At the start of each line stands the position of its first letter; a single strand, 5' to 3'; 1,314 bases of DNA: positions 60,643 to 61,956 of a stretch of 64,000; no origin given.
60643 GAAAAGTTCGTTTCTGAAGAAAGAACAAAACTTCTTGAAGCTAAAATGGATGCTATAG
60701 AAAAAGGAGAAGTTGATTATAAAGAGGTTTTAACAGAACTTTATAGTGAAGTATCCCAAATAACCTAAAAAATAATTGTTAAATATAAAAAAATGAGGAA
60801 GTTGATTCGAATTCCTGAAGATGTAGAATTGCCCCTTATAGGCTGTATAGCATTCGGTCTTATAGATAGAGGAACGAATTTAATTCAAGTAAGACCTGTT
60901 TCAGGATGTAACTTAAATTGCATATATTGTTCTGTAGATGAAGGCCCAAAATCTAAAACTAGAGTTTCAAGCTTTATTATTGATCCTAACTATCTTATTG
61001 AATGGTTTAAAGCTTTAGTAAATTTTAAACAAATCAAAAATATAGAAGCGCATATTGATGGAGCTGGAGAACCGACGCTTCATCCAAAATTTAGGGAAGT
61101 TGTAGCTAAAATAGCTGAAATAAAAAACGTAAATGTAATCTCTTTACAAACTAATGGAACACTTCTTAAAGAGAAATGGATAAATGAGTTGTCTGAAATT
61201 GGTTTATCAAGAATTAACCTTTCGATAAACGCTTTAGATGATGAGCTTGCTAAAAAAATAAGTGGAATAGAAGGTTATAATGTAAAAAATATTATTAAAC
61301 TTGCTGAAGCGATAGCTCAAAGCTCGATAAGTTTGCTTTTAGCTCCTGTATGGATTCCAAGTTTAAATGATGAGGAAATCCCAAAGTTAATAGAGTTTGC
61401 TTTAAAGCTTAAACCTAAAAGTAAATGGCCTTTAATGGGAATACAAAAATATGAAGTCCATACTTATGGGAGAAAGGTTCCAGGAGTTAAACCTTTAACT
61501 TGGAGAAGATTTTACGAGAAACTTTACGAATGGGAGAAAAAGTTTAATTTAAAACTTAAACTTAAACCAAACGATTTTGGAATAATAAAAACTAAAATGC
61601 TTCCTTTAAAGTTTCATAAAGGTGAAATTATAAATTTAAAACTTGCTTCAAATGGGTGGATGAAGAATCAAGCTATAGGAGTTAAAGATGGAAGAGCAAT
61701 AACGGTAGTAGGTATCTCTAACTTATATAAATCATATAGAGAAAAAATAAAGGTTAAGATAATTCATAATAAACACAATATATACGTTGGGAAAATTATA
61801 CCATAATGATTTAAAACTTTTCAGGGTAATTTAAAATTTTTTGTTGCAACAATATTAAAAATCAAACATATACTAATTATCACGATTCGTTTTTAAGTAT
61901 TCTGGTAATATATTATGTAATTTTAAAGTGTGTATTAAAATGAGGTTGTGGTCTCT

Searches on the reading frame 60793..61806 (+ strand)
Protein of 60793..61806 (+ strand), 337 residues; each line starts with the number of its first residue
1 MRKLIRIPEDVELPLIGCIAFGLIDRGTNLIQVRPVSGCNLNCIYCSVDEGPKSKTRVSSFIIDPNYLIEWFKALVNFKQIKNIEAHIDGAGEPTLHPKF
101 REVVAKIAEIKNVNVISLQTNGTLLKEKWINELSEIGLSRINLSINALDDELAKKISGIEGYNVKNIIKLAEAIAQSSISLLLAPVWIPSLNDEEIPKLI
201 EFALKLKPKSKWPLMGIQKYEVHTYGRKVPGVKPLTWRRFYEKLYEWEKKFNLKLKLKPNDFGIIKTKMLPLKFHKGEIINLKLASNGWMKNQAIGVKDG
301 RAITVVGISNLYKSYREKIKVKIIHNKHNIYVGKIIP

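Call 10: find_encoding_contigs(protein=window:60793-61806:+, flank=3000, max_places=6)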
Protein window:60793-61806:+ (337 aa): 19 contigs read that carry it; 6 places shown.
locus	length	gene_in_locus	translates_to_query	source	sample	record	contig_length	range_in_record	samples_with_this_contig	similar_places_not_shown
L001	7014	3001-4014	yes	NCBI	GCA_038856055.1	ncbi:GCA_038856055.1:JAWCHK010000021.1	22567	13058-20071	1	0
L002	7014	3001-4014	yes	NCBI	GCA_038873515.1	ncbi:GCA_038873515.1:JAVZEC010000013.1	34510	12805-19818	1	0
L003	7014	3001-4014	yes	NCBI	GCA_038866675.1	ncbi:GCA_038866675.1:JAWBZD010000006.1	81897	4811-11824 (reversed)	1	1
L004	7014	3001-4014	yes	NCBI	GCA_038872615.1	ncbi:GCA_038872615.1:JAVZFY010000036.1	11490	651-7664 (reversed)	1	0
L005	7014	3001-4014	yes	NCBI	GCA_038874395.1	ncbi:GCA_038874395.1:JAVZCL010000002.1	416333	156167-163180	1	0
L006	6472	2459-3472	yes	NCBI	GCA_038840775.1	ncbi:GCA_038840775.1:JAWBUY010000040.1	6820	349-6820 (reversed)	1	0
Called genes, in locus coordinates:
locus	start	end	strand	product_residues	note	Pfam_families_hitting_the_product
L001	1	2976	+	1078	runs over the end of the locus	PF00270:DEAD, PF04851:ResIII, PF01751:Toprim, PF01131:Topoisom_bac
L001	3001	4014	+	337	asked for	PF19238:Radical_SAM_2 (faint), PF04055:Radical_SAM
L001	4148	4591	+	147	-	PF03013:Pyr_excise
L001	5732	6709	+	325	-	PF00534:Glycos_transf_1, PF13692:Glyco_trans_1_4, PF20706:GT4-conflict (weak)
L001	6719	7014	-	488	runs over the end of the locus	PF24684:Vgb_lyase, PF08450:SGL (faint), PF24684:Vgb_lyase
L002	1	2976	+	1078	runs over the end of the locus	PF00270:DEAD, PF04851:ResIII, PF01751:Toprim, PF01131:Topoisom_bac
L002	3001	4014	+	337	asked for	PF19238:Radical_SAM_2 (faint), PF04055:Radical_SAM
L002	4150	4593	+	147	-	PF03013:Pyr_excise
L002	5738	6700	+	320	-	PF00534:Glycos_transf_1, PF13692:Glyco_trans_1_4, PF20706:GT4-conflict (weak)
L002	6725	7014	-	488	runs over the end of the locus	PF24684:Vgb_lyase, PF08450:SGL (faint), PF24684:Vgb_lyase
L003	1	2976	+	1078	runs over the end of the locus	PF00270:DEAD, PF04851:ResIII, PF01751:Toprim, PF01131:Topoisom_bac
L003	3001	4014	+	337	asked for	PF19238:Radical_SAM_2 (faint), PF04055:Radical_SAM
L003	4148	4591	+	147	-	PF03013:Pyr_excise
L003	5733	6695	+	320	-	PF00534:Glycos_transf_1, PF13692:Glyco_trans_1_4, PF20706:GT4-conflict (weak)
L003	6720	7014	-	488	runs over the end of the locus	PF24684:Vgb_lyase, PF08450:SGL (faint), PF24684:Vgb_lyase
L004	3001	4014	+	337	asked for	PF19238:Radical_SAM_2 (faint), PF04055:Radical_SAM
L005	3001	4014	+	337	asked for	PF19238:Radical_SAM_2 (faint), PF04055:Radical_SAM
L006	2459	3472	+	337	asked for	PF19238:Radical_SAM_2 (faint), PF04055:Radical_SAM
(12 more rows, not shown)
